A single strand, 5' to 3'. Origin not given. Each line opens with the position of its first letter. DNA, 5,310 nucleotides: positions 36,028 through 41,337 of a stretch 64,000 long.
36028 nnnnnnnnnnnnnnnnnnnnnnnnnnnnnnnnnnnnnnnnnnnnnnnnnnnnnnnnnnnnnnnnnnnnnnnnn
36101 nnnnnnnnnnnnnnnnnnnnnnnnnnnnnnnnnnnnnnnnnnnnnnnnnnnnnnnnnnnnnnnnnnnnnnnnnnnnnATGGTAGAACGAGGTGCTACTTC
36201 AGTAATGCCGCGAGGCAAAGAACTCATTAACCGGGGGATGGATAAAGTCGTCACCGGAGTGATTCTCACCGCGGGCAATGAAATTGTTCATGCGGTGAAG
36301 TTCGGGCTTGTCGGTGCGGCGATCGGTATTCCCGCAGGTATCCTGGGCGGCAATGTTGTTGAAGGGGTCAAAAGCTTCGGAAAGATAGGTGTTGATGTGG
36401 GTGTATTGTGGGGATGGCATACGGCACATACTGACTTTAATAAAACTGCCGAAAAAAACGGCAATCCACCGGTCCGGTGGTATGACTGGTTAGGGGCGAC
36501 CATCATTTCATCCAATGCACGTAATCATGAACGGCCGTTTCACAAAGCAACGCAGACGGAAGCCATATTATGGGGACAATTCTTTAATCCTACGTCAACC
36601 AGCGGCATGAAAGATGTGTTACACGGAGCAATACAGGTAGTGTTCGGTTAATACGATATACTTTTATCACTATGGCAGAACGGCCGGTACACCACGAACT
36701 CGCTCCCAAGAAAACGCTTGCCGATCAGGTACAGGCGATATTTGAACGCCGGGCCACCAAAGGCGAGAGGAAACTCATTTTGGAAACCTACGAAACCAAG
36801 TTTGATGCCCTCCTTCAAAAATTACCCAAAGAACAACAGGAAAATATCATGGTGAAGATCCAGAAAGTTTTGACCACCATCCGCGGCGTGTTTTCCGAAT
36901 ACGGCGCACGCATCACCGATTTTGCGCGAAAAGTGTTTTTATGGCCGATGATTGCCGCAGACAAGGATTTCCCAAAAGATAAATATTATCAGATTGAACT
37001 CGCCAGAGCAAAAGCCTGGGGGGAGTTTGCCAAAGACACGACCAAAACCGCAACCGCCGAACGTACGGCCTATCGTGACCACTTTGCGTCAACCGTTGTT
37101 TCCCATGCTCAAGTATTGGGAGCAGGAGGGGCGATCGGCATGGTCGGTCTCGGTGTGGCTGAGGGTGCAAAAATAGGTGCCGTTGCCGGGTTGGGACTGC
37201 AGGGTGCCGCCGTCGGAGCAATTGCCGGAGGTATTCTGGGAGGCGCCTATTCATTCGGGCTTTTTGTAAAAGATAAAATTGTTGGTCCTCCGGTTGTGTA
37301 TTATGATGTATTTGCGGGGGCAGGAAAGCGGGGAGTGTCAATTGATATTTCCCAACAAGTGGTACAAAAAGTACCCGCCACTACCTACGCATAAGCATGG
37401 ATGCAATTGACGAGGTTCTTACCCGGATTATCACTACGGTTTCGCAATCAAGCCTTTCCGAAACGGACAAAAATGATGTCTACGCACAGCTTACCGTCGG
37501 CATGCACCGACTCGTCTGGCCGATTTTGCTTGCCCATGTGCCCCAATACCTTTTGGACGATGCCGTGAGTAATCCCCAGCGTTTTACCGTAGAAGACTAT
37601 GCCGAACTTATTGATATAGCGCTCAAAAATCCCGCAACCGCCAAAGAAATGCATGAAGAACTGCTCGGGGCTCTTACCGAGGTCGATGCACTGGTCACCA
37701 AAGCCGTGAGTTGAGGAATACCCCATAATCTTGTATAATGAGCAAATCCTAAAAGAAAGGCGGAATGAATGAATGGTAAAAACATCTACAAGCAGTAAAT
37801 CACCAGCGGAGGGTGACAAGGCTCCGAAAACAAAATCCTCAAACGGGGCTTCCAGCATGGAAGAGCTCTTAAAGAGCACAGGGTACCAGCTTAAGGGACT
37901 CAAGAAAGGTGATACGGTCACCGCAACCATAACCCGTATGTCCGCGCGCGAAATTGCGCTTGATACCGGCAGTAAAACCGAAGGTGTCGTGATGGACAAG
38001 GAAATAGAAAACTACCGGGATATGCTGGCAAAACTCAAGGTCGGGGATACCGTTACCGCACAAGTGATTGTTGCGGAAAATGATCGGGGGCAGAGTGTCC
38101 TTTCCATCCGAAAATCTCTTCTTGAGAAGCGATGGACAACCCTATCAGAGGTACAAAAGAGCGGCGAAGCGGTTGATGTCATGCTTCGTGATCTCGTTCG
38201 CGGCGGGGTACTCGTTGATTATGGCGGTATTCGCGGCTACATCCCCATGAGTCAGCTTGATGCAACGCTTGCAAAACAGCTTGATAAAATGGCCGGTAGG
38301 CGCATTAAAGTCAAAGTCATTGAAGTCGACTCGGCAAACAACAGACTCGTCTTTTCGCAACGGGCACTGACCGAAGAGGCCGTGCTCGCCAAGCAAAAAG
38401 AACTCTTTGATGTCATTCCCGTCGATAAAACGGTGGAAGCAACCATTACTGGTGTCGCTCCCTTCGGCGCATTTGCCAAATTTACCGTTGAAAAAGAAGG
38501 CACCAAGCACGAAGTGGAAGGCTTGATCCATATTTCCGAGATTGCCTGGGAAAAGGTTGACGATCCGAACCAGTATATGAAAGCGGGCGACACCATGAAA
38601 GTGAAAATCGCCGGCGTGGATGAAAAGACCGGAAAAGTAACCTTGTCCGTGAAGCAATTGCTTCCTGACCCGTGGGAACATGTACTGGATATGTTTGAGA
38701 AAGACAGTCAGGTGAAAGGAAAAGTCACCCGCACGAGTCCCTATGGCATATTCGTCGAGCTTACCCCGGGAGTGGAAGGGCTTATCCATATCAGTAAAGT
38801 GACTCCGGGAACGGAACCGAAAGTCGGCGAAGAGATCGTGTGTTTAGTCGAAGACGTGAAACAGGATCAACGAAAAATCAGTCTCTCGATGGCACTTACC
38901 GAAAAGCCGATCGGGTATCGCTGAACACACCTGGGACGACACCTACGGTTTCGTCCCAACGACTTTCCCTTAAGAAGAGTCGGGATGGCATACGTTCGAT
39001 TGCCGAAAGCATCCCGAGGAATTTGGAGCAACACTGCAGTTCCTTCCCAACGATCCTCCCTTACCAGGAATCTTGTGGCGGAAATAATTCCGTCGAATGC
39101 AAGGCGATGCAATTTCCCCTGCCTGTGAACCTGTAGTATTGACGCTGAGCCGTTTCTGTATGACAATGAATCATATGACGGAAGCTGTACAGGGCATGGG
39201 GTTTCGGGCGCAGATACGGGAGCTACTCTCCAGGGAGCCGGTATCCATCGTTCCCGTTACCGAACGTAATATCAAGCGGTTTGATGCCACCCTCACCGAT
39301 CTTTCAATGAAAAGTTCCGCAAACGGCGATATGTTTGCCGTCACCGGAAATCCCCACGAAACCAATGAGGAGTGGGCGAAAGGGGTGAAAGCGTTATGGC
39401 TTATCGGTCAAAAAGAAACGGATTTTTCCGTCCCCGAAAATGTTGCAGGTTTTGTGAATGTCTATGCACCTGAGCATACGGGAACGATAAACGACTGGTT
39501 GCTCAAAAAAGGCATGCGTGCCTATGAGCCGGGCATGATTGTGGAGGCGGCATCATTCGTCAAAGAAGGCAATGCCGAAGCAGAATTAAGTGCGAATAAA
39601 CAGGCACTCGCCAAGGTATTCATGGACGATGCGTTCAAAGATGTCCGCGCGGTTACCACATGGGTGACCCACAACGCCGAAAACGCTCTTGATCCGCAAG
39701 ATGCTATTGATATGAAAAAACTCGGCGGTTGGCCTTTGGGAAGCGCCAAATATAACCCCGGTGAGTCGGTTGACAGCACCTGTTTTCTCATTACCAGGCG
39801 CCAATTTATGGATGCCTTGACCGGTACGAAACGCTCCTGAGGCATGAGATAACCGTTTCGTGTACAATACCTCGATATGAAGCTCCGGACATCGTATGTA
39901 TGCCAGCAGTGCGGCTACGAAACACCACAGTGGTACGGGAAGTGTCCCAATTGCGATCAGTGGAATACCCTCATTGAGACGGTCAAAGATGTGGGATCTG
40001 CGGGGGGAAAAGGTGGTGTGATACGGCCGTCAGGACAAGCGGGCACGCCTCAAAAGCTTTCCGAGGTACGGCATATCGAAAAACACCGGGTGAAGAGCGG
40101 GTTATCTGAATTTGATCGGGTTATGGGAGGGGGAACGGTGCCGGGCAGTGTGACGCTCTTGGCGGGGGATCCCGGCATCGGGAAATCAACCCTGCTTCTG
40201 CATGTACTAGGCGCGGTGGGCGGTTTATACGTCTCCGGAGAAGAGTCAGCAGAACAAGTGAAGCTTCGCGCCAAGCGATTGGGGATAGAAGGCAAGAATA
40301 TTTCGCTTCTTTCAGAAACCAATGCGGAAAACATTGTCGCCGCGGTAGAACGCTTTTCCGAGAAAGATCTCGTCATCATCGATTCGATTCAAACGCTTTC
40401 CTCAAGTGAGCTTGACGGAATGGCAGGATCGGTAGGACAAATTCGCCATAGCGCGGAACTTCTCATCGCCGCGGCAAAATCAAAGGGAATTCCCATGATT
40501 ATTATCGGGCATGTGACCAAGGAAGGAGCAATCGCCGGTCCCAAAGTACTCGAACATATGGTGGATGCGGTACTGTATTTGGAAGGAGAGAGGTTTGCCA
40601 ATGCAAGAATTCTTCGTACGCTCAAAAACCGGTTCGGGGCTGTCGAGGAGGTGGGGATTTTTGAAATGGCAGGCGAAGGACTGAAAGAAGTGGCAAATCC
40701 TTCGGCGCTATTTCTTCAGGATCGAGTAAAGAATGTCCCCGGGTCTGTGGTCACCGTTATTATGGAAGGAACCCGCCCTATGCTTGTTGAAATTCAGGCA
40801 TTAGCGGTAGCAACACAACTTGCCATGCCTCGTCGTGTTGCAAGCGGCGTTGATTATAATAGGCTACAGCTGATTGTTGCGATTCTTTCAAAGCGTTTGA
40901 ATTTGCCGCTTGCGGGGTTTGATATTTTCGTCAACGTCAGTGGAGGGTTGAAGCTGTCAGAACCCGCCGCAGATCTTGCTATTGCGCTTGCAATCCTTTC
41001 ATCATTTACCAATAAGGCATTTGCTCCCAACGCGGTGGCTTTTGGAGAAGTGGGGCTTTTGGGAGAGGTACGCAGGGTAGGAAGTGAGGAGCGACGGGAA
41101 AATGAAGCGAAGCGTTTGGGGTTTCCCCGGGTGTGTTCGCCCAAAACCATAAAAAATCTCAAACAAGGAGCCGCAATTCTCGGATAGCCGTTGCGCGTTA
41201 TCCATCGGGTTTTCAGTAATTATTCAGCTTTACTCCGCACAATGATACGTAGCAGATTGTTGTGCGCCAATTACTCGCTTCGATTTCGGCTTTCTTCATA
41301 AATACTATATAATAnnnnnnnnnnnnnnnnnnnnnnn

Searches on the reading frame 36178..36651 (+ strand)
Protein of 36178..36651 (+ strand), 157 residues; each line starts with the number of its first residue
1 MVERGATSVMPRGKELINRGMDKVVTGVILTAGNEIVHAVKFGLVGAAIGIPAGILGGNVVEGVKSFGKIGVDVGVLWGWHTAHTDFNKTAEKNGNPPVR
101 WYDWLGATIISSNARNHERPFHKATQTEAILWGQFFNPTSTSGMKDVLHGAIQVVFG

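Call 36: search_protein_families(library=pfam, proteins=[window:36178-36651:+], max_evalue=0.1)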
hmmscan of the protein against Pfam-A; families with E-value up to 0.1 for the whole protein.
window:36178-36651:+ (157 aa): 0 families

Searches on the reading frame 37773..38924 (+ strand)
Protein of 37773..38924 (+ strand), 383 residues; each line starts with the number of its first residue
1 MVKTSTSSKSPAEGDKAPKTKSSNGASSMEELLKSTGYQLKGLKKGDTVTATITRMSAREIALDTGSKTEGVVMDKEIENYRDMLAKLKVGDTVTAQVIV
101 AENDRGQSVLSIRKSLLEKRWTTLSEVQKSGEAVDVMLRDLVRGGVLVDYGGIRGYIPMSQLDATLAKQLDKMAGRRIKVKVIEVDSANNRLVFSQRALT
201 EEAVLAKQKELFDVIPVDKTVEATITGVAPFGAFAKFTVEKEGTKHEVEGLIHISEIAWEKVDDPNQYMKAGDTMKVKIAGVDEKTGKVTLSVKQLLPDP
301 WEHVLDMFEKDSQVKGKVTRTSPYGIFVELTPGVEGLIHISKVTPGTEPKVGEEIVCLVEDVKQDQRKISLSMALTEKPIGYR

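Call 36: search_protein_families(library=pfam, proteins=[window:37773-38924:+], max_evalue=0.1)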
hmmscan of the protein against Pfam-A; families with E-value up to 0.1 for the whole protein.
window:37773-38924:+ (383 aa): 10 families
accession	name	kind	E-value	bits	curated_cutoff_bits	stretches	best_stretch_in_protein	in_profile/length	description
PF00575.29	S1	-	9.4e-48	160.9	22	4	308-373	2-73/74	S1 RNA binding domain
PF21710.3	Spt6_S1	-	8.3e-09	36.1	27.5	1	36-114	7-88/91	Spt6, S1/OB domain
PF23459.1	S1_RRP5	-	2.4e-06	28.4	27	0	309-345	2-38/72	RRP5 S1 domain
PF18614.7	RNase_II_C_S1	-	0.0001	22.5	26.6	0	164-195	26-57/59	RNase II-type exonuclease C-terminal S1 domain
PF24685.1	OB_RRP5_4th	-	0.00059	20.2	31.5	0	245-295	34-84/92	RRP5 OB-fold domain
PF11604.15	CusF_Ec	-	0.0033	17.7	27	0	39-57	44-62/72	Copper binding periplasmic protein CusF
PF13509.12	S1_2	-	0.011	16.2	21.8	0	314-355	5-44/61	S1 domain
PF02983.19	Pro_Al_protease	-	0.022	15.2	23.4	0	159-197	3-41/59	Alpha-lytic protease prodomain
PF03459.23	TOBE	-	0.034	14.8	22.3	0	44-68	28-52/64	TOBE domain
PF21262.3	RRP40_S1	-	0.092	13.1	27.1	0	45-104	5-65/83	Exosome complex component RRP40, S1 domain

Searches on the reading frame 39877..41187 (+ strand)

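Call 36: search_protein_families(library=pfam, proteins=[window:39877-41187:+], max_evalue=0.1)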
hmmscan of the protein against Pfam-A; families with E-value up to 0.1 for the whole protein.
window:39877-41187:+ (436 aa): 15 families
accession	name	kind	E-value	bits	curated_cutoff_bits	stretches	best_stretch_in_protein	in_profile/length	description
PF06745.19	ATPase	-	1.2e-15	58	26.6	2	72-140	1-75/231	KaiC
PF18073.7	Zn_ribbon_LapB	-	1.8e-13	50.3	25.7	1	7-34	1-28/28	Rubredoxin metal binding domain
PF13481.12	AAA_25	-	1e-09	38.8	27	1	68-217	11-194/195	AAA domain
PF03796.21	DnaB_C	-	2.4e-06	27.6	27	1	72-180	2-118/255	DnaB-like helicase C terminal domain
PF13541.12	ChlI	-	8.7e-06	26.1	27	1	349-423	44-119/121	Subunit ChlI of Mg-chelatase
PF23442.1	DUF7125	-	0.00049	19.7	29.1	1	71-129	3-61/207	Family of unknown function (DUF7125)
PF13401.12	AAA_22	-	0.0014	19.4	27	1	91-212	6-123/130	AAA domain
PF03266.21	NTPase_1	-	0.0024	18.2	23.9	0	94-136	3-46/168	NTPase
PF13604.12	AAA_30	-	0.0028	17.8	27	1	91-185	19-111/191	AAA domain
PF05362.19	Lon_C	-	0.0032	17.5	21.1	1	357-424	104-171/205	Lon protease (S16) C-terminal proteolytic domain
PF00004.35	AAA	-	0.0037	18.1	21.2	1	94-211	2-106/131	ATPase family associated with various cellular activities (AAA)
PF00005.33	ABC_tran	-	0.0051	17.9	25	1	89-152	10-79/137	ABC transporter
PF13191.12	AAA_16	-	0.0052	17.7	32.6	1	79-115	16-49/167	AAA ATPase domain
PF13479.12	AAA_24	-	0.0076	16.6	27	1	93-177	5-79/195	AAA domain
PF00493.29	MCM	-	0.045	13.3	23.3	1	94-126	61-94/224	MCM P-loop domain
